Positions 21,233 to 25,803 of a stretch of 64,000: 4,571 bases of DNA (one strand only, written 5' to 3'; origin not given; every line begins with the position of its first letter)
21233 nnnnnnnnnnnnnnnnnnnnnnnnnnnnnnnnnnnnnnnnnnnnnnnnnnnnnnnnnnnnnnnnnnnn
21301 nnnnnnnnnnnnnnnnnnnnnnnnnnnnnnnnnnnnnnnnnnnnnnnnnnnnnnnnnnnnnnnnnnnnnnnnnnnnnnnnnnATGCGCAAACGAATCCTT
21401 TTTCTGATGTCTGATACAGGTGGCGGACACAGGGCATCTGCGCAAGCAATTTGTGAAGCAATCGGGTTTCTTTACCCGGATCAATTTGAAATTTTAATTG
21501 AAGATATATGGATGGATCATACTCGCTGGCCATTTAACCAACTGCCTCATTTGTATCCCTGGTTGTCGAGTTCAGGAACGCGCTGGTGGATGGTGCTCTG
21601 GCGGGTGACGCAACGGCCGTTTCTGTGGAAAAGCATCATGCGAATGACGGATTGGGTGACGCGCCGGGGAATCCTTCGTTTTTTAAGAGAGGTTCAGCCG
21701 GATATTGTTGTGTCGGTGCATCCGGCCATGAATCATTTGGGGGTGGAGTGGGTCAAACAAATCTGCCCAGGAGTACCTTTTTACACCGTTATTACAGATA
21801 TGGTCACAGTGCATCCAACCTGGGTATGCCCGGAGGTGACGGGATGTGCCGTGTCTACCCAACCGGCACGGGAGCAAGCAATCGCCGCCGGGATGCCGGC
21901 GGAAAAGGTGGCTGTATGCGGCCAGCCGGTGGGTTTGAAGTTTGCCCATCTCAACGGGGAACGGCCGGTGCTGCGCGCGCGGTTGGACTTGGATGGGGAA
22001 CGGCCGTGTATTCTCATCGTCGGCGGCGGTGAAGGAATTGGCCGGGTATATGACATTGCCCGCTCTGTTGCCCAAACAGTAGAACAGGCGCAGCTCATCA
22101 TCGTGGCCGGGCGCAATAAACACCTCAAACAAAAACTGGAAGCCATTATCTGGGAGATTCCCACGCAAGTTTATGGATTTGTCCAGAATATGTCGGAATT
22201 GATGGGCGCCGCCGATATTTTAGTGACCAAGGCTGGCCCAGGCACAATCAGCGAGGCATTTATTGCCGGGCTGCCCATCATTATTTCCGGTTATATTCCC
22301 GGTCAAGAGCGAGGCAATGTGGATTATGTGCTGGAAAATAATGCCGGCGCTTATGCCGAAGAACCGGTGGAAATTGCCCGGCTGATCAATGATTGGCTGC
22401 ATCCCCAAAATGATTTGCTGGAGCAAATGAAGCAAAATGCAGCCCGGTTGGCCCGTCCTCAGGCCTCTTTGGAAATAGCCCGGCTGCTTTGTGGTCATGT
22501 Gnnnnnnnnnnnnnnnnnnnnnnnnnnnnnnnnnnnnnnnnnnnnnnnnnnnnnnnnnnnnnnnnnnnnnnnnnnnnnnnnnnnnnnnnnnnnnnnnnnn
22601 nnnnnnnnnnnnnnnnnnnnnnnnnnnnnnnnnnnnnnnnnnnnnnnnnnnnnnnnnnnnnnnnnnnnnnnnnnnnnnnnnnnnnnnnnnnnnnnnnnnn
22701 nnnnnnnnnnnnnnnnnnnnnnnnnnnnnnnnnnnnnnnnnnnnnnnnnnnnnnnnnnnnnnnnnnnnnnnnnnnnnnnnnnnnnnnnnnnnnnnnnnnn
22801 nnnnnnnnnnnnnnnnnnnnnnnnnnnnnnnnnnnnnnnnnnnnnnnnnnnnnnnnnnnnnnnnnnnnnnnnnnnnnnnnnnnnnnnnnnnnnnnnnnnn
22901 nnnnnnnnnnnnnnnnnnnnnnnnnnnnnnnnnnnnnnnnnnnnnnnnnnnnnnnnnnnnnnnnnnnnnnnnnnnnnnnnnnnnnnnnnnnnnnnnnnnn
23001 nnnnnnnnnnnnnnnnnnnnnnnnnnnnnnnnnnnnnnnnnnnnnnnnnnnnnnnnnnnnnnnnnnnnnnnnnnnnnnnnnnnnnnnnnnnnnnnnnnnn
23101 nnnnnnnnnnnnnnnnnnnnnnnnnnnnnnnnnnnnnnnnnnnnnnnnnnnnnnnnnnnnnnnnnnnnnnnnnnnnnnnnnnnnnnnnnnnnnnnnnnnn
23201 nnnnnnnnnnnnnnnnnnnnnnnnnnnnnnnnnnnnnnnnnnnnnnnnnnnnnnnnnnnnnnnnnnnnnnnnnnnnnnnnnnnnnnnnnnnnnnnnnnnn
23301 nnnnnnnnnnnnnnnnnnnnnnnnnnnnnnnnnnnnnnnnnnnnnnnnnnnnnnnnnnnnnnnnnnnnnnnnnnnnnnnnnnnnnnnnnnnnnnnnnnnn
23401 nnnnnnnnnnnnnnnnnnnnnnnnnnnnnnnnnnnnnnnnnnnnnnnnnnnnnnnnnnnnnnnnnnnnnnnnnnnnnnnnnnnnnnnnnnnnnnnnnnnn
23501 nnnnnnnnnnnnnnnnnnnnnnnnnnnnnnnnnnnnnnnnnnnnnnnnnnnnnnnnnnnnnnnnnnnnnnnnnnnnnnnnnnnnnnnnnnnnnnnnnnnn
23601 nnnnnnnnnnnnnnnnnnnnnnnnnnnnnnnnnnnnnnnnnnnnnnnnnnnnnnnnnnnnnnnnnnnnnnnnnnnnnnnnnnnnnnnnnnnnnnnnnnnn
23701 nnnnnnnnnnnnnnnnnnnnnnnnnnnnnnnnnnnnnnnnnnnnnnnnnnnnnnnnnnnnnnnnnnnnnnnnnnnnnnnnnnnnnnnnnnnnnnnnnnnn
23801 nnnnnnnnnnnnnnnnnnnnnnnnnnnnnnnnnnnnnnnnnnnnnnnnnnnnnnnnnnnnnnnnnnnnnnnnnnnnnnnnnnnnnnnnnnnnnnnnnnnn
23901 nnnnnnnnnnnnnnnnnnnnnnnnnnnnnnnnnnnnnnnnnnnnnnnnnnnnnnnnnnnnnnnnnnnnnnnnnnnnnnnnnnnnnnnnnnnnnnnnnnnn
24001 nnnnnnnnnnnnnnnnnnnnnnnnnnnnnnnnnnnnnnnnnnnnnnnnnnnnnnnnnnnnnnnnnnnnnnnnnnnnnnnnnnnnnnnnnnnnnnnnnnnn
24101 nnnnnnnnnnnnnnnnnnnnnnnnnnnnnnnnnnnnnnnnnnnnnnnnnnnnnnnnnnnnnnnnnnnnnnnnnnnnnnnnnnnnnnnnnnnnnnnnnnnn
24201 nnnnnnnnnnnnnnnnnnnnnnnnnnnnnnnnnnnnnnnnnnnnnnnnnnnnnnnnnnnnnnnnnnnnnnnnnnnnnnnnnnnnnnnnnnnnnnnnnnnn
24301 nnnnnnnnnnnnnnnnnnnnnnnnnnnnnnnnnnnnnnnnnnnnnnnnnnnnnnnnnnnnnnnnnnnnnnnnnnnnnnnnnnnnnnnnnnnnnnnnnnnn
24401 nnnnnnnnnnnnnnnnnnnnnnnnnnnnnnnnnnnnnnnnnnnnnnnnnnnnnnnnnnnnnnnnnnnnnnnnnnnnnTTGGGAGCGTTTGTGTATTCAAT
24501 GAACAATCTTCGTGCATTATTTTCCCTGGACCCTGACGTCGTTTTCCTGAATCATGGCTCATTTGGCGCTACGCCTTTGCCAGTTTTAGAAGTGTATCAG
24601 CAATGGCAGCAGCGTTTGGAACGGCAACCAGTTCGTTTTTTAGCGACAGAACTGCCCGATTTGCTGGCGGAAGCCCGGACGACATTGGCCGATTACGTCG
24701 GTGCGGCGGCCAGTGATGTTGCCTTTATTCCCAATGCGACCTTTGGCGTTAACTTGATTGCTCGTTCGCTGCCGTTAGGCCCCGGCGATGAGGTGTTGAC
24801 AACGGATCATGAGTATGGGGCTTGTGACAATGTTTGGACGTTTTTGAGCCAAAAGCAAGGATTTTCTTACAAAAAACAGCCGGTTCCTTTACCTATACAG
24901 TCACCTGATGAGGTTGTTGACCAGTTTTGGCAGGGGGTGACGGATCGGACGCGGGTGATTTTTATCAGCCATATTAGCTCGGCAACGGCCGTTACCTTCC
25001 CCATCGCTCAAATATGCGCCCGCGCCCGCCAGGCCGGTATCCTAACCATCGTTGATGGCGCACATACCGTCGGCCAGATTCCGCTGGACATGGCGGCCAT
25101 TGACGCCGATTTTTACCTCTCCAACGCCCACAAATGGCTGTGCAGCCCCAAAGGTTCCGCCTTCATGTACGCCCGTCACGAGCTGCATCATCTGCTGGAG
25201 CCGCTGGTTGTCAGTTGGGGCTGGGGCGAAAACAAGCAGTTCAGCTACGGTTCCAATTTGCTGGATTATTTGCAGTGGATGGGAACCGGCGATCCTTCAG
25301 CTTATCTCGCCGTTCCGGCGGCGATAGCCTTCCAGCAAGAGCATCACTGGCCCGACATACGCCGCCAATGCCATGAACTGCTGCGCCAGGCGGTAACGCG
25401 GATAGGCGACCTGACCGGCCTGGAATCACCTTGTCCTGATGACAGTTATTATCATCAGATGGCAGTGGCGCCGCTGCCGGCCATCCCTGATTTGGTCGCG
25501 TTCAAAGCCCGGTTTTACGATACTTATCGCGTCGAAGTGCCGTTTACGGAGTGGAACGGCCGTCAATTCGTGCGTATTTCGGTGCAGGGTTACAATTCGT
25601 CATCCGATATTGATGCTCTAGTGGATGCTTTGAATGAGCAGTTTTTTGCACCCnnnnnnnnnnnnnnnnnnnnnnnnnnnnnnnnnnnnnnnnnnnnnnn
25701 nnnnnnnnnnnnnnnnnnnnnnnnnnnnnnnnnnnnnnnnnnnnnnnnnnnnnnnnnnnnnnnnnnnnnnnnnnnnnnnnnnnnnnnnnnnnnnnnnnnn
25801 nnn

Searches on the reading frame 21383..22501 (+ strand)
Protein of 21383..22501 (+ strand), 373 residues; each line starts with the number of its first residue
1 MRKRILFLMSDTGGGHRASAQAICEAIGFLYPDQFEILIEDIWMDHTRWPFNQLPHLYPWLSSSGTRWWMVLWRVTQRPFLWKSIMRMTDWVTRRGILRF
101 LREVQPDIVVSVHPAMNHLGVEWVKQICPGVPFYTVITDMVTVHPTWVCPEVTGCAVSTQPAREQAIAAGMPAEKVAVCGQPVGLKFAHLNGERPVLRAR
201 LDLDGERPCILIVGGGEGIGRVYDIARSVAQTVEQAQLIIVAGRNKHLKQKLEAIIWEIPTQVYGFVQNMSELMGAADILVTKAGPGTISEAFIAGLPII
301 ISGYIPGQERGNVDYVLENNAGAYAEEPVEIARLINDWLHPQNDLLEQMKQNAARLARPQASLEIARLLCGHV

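Call 15: search_protein_families(library=pfam, proteins=[window:21383-22501:+], max_evalue=0.00001)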
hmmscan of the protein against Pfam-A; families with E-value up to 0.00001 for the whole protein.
window:21383-22501:+ (373 aa): 4 families
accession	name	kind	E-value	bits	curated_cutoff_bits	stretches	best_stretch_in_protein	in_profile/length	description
PF06925.17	MGDG_synth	-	2.8e-30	106.1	25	1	16-183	1-169/169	Monogalactosyldiacylglycerol (MGDG) synthase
PF04101.22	Glyco_tran_28_C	-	4.8e-12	46.7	22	1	210-352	2-154/166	Glycosyltransferase family 28 C-terminal domain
PF00534.26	Glycos_transf_1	-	4.6e-09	36.5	26.4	1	205-354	13-170/172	Glycosyl transferases group 1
PF13692.12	Glyco_trans_1_4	-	9.7e-07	29.6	27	1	224-327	19-135/142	Glycosyl transferases group 1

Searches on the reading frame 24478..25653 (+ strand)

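Call 15: search_protein_families(library=pfam, proteins=[window:24478-25653:+], max_evalue=0.00001)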
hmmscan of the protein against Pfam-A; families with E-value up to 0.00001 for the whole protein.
window:24478-25653:+ (392 aa): 2 families
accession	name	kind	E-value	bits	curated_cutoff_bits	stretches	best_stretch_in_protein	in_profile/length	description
PF00266.25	Aminotran_5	-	3.6e-39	135.2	21.5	1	37-317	16-299/371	Aminotransferase class-V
PF01053.26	Cys_Met_Meta_PP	-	2.9e-07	29.8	27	1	100-221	88-200/381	Cys/Met metabolism PLP-dependent enzyme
